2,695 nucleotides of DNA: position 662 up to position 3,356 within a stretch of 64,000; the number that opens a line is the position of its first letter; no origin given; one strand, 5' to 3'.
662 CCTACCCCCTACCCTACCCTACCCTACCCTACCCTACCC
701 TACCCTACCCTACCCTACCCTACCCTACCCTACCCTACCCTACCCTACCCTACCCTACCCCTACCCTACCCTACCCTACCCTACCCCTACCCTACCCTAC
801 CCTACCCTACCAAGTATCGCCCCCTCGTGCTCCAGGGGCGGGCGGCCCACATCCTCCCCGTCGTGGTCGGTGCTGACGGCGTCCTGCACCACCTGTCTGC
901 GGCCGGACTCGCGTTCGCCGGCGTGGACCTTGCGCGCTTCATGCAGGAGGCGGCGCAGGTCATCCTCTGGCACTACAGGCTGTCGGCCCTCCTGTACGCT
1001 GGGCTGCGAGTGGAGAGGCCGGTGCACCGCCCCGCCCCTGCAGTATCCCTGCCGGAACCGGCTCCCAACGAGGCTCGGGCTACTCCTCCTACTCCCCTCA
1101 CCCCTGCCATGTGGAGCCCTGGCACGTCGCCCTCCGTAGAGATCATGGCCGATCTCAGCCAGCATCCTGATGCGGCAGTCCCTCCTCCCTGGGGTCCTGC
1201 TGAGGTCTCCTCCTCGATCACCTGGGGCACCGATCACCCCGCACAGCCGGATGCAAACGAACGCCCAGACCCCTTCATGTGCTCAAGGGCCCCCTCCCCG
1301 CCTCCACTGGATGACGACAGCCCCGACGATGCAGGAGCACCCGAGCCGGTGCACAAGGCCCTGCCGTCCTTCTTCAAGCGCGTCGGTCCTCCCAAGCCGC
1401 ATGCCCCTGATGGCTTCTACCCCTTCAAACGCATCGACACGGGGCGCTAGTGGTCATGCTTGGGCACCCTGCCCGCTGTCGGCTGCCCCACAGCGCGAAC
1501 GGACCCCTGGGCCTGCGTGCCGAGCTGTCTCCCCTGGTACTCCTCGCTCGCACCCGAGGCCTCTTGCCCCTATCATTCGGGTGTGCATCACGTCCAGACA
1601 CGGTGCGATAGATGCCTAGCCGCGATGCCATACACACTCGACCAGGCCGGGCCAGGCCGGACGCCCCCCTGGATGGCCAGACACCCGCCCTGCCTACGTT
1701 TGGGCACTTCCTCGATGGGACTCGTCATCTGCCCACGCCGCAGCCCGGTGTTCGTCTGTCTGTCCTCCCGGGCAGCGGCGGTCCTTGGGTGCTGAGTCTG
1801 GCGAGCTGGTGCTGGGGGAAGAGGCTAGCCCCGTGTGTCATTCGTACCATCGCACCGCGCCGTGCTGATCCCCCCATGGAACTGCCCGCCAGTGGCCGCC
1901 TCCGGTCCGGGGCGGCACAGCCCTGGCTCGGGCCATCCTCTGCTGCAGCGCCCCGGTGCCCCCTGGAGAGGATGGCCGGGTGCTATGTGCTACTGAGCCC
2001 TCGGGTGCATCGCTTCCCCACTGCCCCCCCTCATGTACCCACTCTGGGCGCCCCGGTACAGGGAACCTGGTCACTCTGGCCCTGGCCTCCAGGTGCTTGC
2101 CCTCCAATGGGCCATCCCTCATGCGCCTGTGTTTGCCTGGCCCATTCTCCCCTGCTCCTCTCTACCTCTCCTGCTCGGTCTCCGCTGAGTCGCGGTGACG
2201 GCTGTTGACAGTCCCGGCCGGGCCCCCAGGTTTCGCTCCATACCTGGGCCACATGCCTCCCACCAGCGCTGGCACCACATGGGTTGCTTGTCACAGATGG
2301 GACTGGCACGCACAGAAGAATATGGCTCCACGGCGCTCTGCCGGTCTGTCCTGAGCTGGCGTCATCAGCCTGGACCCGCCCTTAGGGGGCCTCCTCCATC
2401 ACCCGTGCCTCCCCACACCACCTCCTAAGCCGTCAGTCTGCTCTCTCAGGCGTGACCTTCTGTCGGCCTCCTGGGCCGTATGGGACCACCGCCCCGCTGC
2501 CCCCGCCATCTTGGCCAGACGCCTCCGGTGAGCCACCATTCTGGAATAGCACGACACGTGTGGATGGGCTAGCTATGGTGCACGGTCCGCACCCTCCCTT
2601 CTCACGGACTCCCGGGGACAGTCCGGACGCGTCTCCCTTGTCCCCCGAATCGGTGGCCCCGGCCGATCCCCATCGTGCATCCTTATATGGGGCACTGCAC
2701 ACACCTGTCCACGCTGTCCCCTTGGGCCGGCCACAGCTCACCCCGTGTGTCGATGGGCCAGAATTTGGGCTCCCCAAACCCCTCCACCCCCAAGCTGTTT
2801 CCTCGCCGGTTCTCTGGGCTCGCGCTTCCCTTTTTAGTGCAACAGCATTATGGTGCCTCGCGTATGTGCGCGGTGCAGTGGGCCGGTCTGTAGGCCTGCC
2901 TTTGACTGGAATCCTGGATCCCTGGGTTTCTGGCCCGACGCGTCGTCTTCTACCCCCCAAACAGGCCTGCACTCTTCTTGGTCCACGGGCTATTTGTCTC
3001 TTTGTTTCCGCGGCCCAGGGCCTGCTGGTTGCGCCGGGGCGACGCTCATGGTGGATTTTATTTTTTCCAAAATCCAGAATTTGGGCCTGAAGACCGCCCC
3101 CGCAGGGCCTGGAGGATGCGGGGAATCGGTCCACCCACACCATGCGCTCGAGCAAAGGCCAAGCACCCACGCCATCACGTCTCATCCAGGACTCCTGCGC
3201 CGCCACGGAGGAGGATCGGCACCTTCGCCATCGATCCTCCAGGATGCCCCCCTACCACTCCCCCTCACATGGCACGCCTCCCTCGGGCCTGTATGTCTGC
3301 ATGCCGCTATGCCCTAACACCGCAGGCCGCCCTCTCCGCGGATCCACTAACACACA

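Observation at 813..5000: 4.2-kb GC-rich, ORF-less telomere-adjacent block: possible non-coding remnant of a telomere-associated element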

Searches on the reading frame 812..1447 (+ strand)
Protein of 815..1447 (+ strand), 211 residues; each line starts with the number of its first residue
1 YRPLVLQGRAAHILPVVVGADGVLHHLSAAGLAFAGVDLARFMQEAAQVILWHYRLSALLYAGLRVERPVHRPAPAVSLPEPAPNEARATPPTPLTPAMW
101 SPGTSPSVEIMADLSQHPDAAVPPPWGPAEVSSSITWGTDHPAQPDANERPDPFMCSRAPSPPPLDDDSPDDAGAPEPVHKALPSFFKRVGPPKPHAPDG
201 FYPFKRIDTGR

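Call 6: search_protein_families(library=pfam, proteins=[window:815-1447:+], max_evalue=1)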
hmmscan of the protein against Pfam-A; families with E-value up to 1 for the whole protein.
window:815-1447:+ (211 aa): 1 family
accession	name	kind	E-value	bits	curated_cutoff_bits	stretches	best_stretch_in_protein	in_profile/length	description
PF12607.13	DUF3772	-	0.14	12.3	25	1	92-115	35-58/63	Protein of unknown function (DUF3772)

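Call 13: find_homologous_proteins(query=window:815-1447:+, max_evalue=0.001)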
Query window:815-1447:+ (211 aa): 1 proteins with E <= 0.001 among 1055 candidates.
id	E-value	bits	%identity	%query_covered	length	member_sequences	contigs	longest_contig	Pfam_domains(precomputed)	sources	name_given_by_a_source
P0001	1.7e-18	85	39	86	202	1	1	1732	-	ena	-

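Call 15: find_encoding_contigs(protein=P0001, flank=5000)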
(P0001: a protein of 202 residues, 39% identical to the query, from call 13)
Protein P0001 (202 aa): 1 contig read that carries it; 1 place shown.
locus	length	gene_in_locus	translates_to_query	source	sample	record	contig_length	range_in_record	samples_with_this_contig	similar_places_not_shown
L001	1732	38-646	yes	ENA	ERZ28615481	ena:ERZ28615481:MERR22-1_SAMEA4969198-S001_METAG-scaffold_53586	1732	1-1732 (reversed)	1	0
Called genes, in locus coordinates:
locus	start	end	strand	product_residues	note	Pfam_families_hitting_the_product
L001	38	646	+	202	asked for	-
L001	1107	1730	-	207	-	?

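Call 29: search_protein_representatives(alignment_id=A2)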
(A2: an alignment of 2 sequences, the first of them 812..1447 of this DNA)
Query: 2 sequences, 242 profile positions. Proteins with E-value up to 0.001 (for the whole library): 6; up to 1e-10: 6; up to 1e-30: 1. The best 6 are listed.
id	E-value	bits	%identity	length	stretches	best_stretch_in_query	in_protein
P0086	4.8e-33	131.6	-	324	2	1-215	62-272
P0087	4.4e-25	105.5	-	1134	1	1-229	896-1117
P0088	2.2e-22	96.7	-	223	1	1-214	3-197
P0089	1.8e-16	77.3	-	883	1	1-106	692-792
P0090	3.0e-16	76.6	-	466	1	1-220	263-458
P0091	7.8e-15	71.9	-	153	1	1-58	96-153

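Call 30: search_protein_families(library=pfam, proteins=[P0086, P0087, P0088, P0089, P0090, P0091], max_evalue=0.01)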
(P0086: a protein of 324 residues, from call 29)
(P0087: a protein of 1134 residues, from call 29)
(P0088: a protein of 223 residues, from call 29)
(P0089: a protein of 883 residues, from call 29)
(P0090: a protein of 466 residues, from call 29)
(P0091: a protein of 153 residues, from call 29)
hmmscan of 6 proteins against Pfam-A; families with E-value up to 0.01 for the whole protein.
P0086 (324 aa): 0 families

P0087 (1134 aa): 3 families
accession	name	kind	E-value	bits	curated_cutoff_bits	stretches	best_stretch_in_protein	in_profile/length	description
PF00078.32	RVT_1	-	2.1e-25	90.1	29.6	1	440-637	1-204/205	Reverse transcriptase (RNA-dependent DNA polymerase)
PF00680.25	RdRP_1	-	3.8e-05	23.1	23.9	0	577-641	328-393/450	Viral RNA-dependent RNA polymerase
PF13894.12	zf-C2H2_4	-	0.0068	17.5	27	0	223-243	1-21/24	C2H2-type zinc finger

P0088 (223 aa): 0 families

P0089 (883 aa): 1 family
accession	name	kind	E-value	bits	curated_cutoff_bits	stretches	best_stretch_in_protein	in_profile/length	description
PF00078.32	RVT_1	-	2.3e-25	90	29.6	1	257-450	3-202/205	Reverse transcriptase (RNA-dependent DNA polymerase)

P0090 (466 aa): 0 families

P0091 (153 aa): 0 families

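Call 31: list_cluster_members(proteins=[P0086, P0087, P0088, P0089, P0090, P0091])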
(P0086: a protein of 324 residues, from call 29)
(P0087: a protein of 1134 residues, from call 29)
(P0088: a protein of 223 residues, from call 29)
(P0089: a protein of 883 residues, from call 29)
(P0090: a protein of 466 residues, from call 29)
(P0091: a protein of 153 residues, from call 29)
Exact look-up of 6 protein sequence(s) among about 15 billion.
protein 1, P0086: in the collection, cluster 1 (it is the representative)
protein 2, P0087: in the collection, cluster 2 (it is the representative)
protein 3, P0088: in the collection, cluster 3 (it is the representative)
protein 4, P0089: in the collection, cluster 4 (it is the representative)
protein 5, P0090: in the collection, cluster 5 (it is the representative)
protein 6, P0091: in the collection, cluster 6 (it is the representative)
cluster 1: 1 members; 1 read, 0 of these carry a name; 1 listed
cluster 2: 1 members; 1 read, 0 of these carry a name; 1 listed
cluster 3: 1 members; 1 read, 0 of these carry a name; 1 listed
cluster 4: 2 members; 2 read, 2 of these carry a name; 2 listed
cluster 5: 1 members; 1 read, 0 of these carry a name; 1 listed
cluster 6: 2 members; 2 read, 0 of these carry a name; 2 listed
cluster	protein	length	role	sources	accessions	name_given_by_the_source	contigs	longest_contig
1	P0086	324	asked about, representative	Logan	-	-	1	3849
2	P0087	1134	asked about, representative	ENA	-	-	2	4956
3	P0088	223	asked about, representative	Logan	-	-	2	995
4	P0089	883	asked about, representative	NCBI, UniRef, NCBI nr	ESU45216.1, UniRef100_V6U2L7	Reverse transcriptase [Giardia duodenalis] | Reverse transcriptase n=1 Tax=Giardia intestinalis TaxID=5741 RepID=V6U2L7_GIAIN | Reverse transcriptase [Giardia intestinalis]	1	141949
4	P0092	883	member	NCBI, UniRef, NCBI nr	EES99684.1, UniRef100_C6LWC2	Hypothetical protein GL50581_4628 [Giardia duodenalis ATCC 50581] | Reverse transcriptase domain-containing protein n=1 Tax=Giardia intestinalis (strain ATCC ... | Hypothetical protein GL50581_4628 [Giardia intestinalis ATCC 50581]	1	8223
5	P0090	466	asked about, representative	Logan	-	-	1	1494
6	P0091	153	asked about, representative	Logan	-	-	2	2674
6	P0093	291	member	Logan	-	-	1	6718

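Call 35: find_homologous_proteins(query=P0089, max_evalue=1e-10)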
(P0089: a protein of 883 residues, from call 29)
Query P0089 (883 aa): 26 proteins with E <= 1e-10 among 8000 candidates.
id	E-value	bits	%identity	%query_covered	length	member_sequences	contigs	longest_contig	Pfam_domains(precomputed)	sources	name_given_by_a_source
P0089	0.0e+0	1971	100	100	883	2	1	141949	PF00078.33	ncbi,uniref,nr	ncbi:Reverse transcriptase [Giardia duodenalis]|uniref:Reverse transcriptase n=1 Tax=Giardia intesti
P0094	0.0e+0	1408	82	87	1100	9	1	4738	PF00078.33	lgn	-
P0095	0.0e+0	1225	71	86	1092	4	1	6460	PF00078.33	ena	-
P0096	0.0e+0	1223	71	87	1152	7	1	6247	PF00078.33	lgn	-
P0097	0.0e+0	1123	67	84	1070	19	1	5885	PF00078.33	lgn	-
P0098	0.0e+0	1121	64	90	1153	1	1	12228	PF00078.33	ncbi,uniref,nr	ncbi:Reverse transcriptase/endonuclease, putative [Giardia lamblia P15]|uniref:Reverse transcriptase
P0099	0.0e+0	1109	68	86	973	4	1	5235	PF00078.33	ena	-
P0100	0.0e+0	1101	66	86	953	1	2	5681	PF00078.33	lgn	-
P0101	0.0e+0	1096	66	86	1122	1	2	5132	PF00078.33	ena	-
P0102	0.0e+0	1091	62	91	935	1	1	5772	PF00078.33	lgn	-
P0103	0.0e+0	1077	68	80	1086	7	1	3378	PF00078.33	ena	-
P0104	0.0e+0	1040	63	81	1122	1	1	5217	PF00078.33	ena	-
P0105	0.0e+0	1038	64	86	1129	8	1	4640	PF00078.33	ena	-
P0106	0.0e+0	1036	61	83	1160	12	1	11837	PF00078.33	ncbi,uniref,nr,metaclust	ncbi:Reverse transcriptase/endonuclease [Giardia lamblia P15]|uniref:Reverse transcriptase/endonucle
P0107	0.0e+0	1029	58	91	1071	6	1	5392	PF00078.33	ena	-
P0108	0.0e+0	1027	64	81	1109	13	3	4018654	PF00078.33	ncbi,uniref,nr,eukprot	ncbi:putative Reverse transcriptase/endonuclease [Giardia duodenalis]|uniref:Reverse transcriptase/e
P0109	0.0e+0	1026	63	82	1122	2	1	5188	PF00078.33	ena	-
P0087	1.8e-290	985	58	82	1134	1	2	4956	PF00078.33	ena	-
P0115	2.7e-206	706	68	53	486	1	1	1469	PF00078.33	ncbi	ncbi:Reverse transcriptase, partial [Giardia duodenalis]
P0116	1.6e-159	551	64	45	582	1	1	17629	PF00078.33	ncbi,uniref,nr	ncbi:Reverse transcriptase/endonuclease [Giardia duodenalis]|uniref:Reverse transcriptase/endonuclea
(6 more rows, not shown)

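Call 37: find_encoding_contigs(protein=P0108, flank=10000, max_places=6)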
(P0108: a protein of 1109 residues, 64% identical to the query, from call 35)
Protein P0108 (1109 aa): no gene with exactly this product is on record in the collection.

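Call 39: list_cluster_members(proteins=[P0108, P0116, P0115])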
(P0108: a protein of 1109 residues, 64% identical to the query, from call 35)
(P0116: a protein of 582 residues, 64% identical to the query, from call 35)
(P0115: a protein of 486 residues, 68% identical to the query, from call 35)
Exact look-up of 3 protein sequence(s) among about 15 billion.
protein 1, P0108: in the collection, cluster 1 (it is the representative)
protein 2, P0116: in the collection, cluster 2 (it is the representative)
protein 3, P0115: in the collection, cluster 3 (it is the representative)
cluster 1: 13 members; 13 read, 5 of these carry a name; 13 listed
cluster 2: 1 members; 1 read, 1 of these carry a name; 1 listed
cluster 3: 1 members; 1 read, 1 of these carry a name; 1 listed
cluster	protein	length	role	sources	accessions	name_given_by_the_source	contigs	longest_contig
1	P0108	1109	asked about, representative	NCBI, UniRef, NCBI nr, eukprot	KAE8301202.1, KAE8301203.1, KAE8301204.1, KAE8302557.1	putative Reverse transcriptase/endonuclease [Giardia duodenalis] | Reverse transcriptase/endonuclease n=4 Tax=Giardia intestinalis TaxID=5741 ... | putative Reverse transcriptase/endonuclease [Giardia intestinalis]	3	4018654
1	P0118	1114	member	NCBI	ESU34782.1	Reverse transcriptase, partial [Giardia duodenalis]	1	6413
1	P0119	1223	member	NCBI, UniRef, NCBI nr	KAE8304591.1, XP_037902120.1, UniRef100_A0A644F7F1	putative Reverse transcriptase/endonuclease [Giardia duodenalis] | Reverse transcriptase/endonuclease n=2 Tax=Giardia intestinalis TaxID=5741 ... | putative Reverse transcriptase/endonuclease [Giardia intestinalis]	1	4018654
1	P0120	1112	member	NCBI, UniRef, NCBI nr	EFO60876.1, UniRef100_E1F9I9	Reverse transcriptase/endonuclease, putative [Giardia lamblia P15] | Reverse transcriptase/endonuclease, putative n=1 Tax=Giardia intestinalis (strain P15) ...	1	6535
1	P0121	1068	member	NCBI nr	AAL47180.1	putative reverse transcriptase/endonuclease [Giardia intestinalis]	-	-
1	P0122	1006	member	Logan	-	-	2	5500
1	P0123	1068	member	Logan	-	-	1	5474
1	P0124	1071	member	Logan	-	-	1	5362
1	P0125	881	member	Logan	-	-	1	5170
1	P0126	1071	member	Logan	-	-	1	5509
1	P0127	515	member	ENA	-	-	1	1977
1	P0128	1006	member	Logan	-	-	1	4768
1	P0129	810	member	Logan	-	-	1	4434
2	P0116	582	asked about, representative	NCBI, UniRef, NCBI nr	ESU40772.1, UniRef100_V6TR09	Reverse transcriptase/endonuclease [Giardia duodenalis] | Reverse transcriptase/endonuclease n=1 Tax=Giardia intestinalis TaxID=5741 ... | Reverse transcriptase/endonuclease [Giardia intestinalis]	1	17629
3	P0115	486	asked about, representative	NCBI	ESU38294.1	Reverse transcriptase, partial [Giardia duodenalis]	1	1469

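Call 40: find_encoding_contigs(protein=P0123, flank=10000, max_places=4)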
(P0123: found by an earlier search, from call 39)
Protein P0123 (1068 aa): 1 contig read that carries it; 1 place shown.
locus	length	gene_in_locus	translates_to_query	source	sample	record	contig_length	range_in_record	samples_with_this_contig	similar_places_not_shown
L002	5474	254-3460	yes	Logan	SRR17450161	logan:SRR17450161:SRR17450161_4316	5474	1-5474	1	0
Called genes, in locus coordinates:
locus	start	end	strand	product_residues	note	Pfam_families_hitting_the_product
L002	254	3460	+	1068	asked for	PF00078:RVT_1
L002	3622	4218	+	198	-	-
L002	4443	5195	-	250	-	-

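Call 41: find_encoding_contigs(protein=P0119, flank=10000, max_places=4)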
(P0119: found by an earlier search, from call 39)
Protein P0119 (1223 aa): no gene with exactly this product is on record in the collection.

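Call 43: find_encoding_contigs(protein=P0105, flank=10000, max_places=4)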
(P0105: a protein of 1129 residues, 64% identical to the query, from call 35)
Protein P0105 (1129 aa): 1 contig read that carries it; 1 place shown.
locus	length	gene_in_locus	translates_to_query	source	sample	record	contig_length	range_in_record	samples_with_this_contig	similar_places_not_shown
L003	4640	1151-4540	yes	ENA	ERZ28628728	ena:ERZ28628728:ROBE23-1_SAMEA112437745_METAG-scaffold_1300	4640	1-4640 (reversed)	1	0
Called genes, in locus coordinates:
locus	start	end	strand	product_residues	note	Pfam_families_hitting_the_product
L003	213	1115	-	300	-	-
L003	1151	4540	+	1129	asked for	PF00078:RVT_1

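Call 44: find_encoding_contigs(protein=P0109, flank=10000, max_places=4)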
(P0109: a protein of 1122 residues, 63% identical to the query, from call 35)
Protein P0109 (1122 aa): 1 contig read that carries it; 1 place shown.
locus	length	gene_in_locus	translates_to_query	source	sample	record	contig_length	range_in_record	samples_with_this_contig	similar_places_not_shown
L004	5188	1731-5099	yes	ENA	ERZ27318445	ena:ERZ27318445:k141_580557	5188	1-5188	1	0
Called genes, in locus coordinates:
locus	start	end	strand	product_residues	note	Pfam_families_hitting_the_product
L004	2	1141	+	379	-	?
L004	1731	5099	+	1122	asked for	PF00078:RVT_1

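Call 45: find_encoding_contigs(protein=P0101, flank=10000, max_places=4)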
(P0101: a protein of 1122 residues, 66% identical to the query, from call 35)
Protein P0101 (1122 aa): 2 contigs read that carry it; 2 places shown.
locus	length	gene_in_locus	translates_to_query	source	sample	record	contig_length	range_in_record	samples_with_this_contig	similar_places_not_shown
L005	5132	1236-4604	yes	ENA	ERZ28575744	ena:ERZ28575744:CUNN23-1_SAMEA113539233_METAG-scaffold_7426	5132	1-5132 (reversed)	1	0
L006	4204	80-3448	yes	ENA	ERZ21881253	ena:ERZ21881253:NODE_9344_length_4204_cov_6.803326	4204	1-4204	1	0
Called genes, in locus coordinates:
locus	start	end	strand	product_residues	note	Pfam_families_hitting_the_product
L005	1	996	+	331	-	?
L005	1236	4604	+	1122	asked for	PF00078:RVT_1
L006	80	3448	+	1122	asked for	PF00078:RVT_1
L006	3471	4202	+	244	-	?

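Call 54: find_encoding_contigs(protein=P0116, flank=10000, max_places=3)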
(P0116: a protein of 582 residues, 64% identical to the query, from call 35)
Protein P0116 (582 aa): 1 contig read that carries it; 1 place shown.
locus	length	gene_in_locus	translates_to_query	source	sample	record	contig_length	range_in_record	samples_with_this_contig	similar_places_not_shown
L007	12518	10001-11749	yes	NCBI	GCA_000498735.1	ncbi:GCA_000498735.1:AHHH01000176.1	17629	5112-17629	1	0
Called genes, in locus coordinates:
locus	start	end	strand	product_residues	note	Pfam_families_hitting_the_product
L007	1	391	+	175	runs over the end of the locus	PF01464:SLT (weak)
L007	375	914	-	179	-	PF00625:Guanylate_kin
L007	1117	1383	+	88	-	PF02609:Exonuc_VII_S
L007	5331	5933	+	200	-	-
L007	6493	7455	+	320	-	-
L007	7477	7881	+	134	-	-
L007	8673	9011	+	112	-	-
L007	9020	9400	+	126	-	-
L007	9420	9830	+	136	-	-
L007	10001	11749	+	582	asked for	PF00078:RVT_1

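Call 68: search_protein_families(library=pfam, proteins=[P0108, P0106], max_evalue=0.01)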
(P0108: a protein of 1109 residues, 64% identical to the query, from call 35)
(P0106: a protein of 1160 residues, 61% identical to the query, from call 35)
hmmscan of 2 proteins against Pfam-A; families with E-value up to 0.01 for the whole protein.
P0108 (1109 aa): 2 families
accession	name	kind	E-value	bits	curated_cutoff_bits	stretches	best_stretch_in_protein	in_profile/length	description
PF00078.32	RVT_1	-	3.8e-21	76.2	29.6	1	443-639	2-204/205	Reverse transcriptase (RNA-dependent DNA polymerase)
PF13894.12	zf-C2H2_4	-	0.00017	22.4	27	0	225-246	1-22/24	C2H2-type zinc finger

P0106 (1160 aa): 3 families
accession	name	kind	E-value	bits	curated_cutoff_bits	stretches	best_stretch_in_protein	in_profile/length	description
PF00078.32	RVT_1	-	4.3e-22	79.3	29.6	1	452-646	2-202/205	Reverse transcriptase (RNA-dependent DNA polymerase)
PF13894.12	zf-C2H2_4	-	0.0008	20.4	27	0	169-190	3-24/24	C2H2-type zinc finger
PF00096.32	zf-C2H2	-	0.0087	16.9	25.2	0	234-257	1-23/23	Zinc finger, C2H2 type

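Call 69: search_solved_structures(query=P0108, max_evalue=0.01, show_alignments=1)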
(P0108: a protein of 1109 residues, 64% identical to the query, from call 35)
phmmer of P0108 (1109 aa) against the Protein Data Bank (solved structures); distinct sequences matched with E-value up to 0.01: 2.
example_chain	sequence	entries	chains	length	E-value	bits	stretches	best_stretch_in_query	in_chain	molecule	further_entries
9nl2_A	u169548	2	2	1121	6.2e-09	37.7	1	376-625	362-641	R2 retrotransposon protein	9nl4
9nl3_A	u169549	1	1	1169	2.5e-06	29.1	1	375-626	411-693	R2 retrotransposon protein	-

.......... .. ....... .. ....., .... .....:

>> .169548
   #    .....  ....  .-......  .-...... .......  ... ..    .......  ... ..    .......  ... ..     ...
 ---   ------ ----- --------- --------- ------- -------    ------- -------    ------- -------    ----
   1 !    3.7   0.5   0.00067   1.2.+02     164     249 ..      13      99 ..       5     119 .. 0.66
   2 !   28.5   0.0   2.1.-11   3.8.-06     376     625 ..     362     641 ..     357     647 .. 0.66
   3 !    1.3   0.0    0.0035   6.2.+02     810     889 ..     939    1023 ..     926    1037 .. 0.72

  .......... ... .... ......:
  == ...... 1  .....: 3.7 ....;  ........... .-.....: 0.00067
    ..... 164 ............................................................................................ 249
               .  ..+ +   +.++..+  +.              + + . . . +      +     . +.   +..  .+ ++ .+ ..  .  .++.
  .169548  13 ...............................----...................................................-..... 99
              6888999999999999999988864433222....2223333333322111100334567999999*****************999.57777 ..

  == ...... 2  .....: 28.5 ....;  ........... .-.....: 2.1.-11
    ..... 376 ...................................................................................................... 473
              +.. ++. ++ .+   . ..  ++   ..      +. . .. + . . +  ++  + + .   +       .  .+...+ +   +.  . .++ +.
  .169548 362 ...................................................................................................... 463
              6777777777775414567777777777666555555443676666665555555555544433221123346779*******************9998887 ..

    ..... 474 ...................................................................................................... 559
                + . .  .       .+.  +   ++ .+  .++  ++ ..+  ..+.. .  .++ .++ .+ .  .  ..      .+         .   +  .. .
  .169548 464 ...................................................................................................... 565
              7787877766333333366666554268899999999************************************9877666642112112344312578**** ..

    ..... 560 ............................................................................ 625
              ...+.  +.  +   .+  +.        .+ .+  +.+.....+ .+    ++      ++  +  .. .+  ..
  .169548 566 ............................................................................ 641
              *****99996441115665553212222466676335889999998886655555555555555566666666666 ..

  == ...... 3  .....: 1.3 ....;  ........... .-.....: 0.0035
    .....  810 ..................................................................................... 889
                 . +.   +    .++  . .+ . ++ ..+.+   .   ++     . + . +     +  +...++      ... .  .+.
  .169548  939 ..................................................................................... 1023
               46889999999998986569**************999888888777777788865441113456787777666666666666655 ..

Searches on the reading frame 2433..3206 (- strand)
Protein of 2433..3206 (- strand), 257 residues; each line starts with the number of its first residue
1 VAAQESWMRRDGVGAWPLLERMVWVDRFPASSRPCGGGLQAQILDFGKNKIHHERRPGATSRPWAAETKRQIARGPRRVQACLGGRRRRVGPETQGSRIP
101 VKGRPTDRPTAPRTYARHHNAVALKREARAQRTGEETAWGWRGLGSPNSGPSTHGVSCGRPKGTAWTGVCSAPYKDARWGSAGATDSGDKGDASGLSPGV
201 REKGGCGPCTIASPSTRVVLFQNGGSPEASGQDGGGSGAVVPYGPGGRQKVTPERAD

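Call 6: search_protein_families(library=pfam, proteins=[window:2433-3206:-], max_evalue=1)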
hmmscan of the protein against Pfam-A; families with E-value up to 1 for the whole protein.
window:2433-3206:- (257 aa): 0 families
